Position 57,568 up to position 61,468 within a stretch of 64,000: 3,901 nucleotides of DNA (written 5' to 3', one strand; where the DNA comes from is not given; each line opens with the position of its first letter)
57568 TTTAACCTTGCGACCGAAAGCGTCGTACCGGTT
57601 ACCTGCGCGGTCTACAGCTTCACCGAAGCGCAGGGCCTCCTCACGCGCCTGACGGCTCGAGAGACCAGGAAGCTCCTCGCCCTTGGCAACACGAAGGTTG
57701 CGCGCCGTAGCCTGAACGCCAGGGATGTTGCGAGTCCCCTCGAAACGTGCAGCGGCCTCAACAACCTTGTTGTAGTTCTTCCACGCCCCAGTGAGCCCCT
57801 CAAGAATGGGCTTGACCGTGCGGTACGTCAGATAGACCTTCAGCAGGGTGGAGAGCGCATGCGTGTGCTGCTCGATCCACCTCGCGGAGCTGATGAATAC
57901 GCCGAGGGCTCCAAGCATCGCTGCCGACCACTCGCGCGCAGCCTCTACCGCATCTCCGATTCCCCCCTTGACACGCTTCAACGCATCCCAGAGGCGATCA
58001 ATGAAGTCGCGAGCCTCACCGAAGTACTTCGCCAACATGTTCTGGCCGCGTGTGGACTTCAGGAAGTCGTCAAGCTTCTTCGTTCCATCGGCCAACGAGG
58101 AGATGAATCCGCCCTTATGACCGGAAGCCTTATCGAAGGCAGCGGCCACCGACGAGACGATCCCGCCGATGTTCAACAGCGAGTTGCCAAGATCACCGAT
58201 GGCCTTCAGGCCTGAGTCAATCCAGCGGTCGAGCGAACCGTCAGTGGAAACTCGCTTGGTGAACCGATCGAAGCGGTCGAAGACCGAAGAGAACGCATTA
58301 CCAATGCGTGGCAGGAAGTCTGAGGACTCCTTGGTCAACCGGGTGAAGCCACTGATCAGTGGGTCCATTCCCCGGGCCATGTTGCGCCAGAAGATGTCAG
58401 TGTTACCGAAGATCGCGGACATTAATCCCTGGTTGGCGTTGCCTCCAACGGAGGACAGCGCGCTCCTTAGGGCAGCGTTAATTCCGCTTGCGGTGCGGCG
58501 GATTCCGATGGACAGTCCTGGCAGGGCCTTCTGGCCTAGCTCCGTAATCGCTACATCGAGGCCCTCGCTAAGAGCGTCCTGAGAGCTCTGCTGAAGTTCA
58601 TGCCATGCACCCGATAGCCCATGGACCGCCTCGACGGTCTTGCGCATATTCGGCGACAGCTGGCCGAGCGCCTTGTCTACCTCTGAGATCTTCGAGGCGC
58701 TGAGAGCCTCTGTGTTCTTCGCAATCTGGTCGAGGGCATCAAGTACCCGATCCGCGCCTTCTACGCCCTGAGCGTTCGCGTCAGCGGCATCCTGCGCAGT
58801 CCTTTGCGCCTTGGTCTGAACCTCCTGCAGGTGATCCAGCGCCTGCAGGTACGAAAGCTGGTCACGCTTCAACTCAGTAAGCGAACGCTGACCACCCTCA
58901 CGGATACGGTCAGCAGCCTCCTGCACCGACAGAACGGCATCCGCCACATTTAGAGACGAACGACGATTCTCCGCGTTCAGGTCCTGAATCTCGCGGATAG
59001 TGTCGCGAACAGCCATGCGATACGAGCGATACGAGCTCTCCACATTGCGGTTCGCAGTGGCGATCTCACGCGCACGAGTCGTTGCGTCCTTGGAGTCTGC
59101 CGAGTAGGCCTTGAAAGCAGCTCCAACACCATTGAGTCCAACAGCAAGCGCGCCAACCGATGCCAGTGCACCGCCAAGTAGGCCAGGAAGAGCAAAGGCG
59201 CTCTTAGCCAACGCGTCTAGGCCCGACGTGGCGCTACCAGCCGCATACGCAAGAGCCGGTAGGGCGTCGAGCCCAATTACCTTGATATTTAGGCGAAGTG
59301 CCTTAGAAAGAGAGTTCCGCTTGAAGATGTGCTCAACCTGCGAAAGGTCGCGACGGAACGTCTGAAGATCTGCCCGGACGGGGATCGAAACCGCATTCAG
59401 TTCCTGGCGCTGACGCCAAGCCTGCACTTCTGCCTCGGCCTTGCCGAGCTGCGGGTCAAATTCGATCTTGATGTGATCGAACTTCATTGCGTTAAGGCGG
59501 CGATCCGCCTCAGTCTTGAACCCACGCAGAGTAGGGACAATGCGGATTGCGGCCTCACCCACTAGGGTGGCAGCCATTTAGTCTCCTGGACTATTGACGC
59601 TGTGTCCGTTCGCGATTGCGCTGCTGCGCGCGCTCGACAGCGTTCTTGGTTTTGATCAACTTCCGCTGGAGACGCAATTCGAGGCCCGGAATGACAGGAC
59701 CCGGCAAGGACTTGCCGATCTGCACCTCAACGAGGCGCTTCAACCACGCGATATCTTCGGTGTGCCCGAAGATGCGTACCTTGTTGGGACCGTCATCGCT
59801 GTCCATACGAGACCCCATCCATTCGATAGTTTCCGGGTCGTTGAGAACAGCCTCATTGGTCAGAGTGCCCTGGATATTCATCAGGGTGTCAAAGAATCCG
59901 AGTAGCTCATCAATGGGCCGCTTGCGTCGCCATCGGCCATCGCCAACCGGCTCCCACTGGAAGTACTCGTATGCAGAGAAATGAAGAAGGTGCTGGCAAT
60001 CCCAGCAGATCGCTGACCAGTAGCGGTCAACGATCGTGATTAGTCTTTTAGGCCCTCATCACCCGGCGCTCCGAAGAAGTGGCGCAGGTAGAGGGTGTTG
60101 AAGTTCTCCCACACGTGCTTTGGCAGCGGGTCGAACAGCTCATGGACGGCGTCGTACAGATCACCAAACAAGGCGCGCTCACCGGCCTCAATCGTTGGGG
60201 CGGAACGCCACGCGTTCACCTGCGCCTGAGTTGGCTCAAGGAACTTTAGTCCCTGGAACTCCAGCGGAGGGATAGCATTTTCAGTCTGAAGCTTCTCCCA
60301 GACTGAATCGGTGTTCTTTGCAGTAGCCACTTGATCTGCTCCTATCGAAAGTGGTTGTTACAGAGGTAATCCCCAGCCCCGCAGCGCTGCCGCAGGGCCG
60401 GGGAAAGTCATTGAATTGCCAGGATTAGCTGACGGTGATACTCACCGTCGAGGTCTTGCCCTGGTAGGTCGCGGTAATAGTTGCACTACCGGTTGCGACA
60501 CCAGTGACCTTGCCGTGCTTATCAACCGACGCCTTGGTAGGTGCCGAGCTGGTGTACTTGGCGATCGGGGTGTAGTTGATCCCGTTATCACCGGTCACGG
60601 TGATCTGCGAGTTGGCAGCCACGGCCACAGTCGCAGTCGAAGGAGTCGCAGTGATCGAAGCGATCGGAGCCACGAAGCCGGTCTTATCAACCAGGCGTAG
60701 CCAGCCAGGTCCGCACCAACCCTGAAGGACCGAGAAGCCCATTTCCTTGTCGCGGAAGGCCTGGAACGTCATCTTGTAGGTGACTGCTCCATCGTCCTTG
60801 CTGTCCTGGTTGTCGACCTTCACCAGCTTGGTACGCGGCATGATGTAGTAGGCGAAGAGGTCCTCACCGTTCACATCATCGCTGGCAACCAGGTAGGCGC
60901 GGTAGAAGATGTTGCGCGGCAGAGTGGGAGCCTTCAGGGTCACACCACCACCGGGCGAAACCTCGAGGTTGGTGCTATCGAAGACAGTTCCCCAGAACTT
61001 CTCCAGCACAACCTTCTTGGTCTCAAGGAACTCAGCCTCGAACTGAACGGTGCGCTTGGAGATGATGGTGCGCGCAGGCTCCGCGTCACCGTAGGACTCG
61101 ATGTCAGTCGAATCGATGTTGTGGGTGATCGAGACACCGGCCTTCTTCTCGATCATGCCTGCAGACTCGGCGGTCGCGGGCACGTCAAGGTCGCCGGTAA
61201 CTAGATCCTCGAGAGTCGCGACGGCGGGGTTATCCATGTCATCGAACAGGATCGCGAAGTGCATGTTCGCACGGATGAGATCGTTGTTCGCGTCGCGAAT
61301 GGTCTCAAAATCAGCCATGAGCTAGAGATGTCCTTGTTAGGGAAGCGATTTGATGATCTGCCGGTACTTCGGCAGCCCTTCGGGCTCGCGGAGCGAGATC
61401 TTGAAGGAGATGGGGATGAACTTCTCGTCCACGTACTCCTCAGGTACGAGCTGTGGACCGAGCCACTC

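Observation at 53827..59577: Tape measure protein with embedded lytic-transglycosylase motif, duplicated ~35-aa module and proline-rich spacers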

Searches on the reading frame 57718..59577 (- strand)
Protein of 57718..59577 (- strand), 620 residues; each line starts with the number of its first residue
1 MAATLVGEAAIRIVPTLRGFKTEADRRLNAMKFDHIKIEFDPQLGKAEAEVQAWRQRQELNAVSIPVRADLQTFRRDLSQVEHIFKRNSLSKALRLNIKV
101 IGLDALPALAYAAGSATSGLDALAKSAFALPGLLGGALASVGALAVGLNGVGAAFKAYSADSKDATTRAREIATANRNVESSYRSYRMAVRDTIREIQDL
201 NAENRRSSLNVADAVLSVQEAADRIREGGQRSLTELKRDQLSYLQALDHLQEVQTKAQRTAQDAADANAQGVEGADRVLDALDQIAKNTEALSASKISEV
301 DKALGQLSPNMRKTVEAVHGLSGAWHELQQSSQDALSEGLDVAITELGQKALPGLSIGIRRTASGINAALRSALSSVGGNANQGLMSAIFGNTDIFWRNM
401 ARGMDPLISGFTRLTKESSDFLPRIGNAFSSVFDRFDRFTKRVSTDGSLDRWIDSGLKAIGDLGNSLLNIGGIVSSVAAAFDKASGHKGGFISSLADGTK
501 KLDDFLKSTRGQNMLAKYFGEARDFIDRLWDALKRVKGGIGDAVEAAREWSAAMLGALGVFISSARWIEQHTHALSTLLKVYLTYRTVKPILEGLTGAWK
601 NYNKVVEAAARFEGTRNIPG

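Call 11: search_protein_families(library=pfam, proteins=[window:57718-59577:-], max_evalue=10)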
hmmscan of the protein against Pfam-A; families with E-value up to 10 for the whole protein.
seq(620 aa): 4 families
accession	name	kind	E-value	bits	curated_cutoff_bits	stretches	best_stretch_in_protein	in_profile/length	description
PF07464.16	ApoLp-III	-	0.025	15.2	36.3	1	249-337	3-93/146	Apolipophorin-III precursor (apoLp-III)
PF22699.1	GMIP-like_FCH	-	0.18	11.4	27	1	157-221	169-233/283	GEM-interacting protein-like, FCH domain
PF20669.3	Exo70_N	-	0.36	11.6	23.9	0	225-267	22-57/83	Exocyst complex component Exo70 N-terminal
PF11157.13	DUF2937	-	0.64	10.3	25.3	1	298-374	66-143/162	Protein of unknown function (DUF2937)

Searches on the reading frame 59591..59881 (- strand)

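Call 72: search_protein_families(library=phrogs, proteins=[window:59591-59881:-], max_evalue=0.00001)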
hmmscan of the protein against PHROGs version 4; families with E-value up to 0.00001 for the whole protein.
window:59591-59881:- (96 aa): 2 families
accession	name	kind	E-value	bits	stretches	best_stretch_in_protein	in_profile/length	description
phrog_2624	-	tail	8.9e-14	52.6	1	4-89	161-265/270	tail assembly chaperone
phrog_18272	-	tail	4.9e-12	46.7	1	2-91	53-152/156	tail assembly chaperone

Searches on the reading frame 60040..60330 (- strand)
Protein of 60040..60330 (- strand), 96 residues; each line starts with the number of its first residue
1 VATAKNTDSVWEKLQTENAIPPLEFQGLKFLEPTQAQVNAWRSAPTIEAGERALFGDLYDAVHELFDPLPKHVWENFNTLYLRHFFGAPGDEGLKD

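Call 72: search_protein_families(library=phrogs, proteins=[window:60040-60330:-], max_evalue=0.00001)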
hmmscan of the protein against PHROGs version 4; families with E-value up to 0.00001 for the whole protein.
window:60040-60330:- (96 aa): 2 families
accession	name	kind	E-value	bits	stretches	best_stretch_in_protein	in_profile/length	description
phrog_4464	-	tail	1.9e-34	119.2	1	4-95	17-110/111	tail assembly chaperone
phrog_2624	-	tail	6.1e-20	72.9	1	3-91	6-106/270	tail assembly chaperone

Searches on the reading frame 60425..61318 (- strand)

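Call 72: search_protein_families(library=phrogs, proteins=[window:60425-61318:-], max_evalue=0.00001)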
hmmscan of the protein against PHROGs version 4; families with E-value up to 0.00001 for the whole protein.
window:60425-61318:- (297 aa): 5 families
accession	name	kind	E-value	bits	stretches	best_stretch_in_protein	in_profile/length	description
phrog_476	-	tail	3.8e-78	263.8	1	1-295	7-291/296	major tail protein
phrog_290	-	tail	1.6e-12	48.4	1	161-296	291-409/411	minor tail protein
phrog_215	-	head and packaging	1e-10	42.4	1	218-296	222-303/491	structural protein with Ig domain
phrog_341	-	tail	3.9e-09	37.8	1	218-296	66-147/154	major tail protein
phrog_20087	-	tail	1.5e-06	29.3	1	217-287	89-155/170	tail protein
